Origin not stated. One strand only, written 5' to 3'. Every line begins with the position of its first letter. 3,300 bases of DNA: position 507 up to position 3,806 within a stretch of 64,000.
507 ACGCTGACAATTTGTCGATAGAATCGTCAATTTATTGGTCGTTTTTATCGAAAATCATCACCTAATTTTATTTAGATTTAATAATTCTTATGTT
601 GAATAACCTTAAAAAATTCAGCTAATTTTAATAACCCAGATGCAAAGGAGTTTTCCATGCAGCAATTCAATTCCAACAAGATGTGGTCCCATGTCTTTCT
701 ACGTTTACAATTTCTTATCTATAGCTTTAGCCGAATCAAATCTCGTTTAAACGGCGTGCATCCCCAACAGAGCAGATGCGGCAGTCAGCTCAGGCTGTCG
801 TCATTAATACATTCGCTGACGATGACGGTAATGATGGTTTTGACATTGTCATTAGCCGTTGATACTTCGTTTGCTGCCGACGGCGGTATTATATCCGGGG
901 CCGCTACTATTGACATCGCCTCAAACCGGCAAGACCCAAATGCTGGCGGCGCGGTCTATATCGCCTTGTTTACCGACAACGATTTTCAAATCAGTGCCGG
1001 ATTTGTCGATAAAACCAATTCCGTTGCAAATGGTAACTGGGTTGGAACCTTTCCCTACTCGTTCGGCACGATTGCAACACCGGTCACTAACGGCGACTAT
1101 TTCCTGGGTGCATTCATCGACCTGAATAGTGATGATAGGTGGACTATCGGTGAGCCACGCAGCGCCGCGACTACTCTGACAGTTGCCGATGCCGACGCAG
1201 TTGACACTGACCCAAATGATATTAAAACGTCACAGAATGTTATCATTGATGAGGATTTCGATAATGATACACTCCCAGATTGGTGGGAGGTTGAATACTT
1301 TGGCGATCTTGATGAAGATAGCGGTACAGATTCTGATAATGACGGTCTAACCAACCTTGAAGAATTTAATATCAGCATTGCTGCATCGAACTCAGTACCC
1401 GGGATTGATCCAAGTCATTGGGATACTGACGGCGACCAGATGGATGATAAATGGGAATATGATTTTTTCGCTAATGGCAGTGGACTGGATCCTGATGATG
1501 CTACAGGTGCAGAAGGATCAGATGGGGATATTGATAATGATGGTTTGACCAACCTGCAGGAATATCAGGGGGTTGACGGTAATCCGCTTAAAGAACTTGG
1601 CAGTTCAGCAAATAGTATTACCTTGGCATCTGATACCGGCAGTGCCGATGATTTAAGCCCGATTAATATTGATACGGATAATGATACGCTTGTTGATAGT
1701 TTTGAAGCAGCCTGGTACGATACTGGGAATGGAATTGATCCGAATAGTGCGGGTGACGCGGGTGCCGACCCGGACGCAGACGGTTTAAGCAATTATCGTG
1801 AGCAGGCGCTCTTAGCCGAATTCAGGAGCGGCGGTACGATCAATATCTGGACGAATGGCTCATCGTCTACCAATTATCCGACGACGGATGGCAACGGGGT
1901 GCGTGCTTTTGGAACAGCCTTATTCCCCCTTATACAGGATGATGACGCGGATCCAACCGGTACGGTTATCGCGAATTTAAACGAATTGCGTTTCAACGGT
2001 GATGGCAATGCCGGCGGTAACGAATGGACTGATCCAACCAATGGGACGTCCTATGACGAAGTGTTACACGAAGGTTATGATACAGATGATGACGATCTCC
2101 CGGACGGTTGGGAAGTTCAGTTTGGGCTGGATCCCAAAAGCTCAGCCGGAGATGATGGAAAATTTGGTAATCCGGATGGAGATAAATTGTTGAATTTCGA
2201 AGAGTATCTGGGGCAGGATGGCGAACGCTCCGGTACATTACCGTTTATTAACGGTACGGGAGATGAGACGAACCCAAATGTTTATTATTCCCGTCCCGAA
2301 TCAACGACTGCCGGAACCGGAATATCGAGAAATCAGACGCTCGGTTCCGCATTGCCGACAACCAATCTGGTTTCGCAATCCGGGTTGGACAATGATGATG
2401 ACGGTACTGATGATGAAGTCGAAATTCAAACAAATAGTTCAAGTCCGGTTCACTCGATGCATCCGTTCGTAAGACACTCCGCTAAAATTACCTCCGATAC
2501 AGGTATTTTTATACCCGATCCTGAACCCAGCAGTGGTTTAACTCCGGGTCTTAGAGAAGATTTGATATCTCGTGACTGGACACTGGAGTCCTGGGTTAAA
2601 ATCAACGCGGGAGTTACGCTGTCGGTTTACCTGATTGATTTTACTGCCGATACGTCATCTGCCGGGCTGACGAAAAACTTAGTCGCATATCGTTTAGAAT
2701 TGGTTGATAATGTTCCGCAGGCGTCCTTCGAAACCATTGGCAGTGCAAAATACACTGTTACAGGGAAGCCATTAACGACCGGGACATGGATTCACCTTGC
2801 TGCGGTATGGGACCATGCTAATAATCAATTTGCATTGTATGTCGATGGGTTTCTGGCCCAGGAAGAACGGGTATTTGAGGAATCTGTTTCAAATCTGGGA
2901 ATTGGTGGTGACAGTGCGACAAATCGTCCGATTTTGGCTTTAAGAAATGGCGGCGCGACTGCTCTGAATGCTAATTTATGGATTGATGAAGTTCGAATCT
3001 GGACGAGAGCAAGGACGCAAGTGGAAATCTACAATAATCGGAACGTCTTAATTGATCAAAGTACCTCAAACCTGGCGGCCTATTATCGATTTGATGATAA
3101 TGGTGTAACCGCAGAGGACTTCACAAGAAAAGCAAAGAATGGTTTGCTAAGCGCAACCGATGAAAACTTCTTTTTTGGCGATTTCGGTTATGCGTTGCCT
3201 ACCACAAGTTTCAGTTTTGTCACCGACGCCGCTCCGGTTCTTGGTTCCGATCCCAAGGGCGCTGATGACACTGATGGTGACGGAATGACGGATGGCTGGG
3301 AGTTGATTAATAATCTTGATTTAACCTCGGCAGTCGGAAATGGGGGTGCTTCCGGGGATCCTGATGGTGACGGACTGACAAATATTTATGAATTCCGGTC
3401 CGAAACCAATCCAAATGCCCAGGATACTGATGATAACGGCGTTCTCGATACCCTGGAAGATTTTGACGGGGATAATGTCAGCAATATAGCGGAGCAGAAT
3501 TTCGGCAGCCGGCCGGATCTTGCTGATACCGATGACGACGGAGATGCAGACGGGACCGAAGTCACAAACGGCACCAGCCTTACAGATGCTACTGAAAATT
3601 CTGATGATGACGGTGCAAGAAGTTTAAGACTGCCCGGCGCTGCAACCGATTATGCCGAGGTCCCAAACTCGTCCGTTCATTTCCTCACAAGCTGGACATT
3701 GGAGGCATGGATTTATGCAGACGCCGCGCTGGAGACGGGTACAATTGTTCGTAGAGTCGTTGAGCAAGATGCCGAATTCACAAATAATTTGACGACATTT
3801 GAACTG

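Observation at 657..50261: Single 49.6-kb ORF encoding a ~16.5k-residue secreted giant protein that occupies 77% of the window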

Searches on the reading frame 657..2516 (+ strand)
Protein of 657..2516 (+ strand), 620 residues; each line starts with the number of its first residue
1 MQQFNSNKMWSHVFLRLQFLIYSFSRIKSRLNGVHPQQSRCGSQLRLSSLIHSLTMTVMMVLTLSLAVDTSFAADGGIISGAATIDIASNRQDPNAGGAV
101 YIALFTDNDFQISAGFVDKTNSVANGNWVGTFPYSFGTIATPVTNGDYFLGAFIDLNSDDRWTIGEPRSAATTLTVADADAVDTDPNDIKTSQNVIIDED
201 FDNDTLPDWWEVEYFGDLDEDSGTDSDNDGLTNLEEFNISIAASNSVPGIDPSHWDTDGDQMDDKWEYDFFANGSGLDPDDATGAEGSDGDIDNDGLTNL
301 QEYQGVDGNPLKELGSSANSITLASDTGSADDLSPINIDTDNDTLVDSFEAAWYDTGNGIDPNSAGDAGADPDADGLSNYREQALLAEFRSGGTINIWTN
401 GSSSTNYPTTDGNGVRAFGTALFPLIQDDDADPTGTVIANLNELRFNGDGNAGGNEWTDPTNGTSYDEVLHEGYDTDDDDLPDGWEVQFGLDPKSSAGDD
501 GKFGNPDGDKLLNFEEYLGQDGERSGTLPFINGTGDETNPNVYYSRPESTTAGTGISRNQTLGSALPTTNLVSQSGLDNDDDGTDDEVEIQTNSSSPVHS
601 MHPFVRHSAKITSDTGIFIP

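Call 42: search_protein_families(library=pfam, proteins=[window:657-2516:+], max_evalue=1)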
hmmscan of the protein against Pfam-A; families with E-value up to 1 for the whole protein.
window:657-2516:+ (620 aa): 0 families

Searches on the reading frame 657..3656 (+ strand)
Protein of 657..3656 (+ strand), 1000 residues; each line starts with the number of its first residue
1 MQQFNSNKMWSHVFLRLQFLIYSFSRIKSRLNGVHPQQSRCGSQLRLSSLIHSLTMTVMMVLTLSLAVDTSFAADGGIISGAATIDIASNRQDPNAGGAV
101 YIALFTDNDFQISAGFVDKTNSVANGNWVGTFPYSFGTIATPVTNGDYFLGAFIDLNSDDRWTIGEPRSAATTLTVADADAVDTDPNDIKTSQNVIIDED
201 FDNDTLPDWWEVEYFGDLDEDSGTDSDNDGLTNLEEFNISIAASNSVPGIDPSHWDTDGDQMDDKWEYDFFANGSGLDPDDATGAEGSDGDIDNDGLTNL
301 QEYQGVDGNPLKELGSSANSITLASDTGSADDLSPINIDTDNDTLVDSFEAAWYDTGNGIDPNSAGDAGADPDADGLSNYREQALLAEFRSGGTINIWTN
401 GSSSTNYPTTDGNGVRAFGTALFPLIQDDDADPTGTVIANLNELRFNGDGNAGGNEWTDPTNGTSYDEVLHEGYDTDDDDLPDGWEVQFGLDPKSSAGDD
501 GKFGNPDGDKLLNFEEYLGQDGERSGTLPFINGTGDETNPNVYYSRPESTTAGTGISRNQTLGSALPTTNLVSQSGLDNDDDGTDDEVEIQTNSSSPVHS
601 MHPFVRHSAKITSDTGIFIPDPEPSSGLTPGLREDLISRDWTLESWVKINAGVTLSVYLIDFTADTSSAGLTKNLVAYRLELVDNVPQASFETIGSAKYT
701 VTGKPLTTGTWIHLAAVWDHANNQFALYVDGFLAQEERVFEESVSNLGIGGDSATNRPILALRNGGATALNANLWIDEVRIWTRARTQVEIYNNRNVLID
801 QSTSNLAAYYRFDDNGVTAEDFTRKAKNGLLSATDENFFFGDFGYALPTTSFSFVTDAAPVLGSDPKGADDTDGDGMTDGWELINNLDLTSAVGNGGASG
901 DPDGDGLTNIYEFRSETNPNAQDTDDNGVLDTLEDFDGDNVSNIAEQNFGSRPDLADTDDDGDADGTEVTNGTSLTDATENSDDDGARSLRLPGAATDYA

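Call 5: search_protein_families(library=pfam, proteins=[window:657-3656:+], max_evalue=0.01)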
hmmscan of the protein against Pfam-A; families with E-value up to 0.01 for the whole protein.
window:657-3656:+ (1000 aa): 2 families
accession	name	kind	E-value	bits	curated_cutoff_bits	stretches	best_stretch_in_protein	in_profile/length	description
PF13385.13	Laminin_G_3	-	5.9e-16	59.4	27.6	1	637-791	15-150/151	Concanavalin A-like lectin/glucanases superfamily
PF18884.5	TSP3_bac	-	0.00085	19.6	25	1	871-884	1-14/22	Bacterial TSP3 repeat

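Call 17: search_protein_families(library=ncbifam, proteins=[window:657-3656:+], max_evalue=0.01)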
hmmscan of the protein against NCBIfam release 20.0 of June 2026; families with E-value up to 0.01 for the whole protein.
window:657-3656:+ (1000 aa): 2 families
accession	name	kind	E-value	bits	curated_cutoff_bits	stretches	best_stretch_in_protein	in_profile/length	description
NF033765.2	gliding_CglD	equivalog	0.00029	18.7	400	1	864-986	171-293/1124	adventurous gliding motility lipoprotein CglD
NF042425.1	Amuc_1099_fam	equivalog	0.0034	17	50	1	865-921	96-149/321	Amuc_1099 family pilus-like system protein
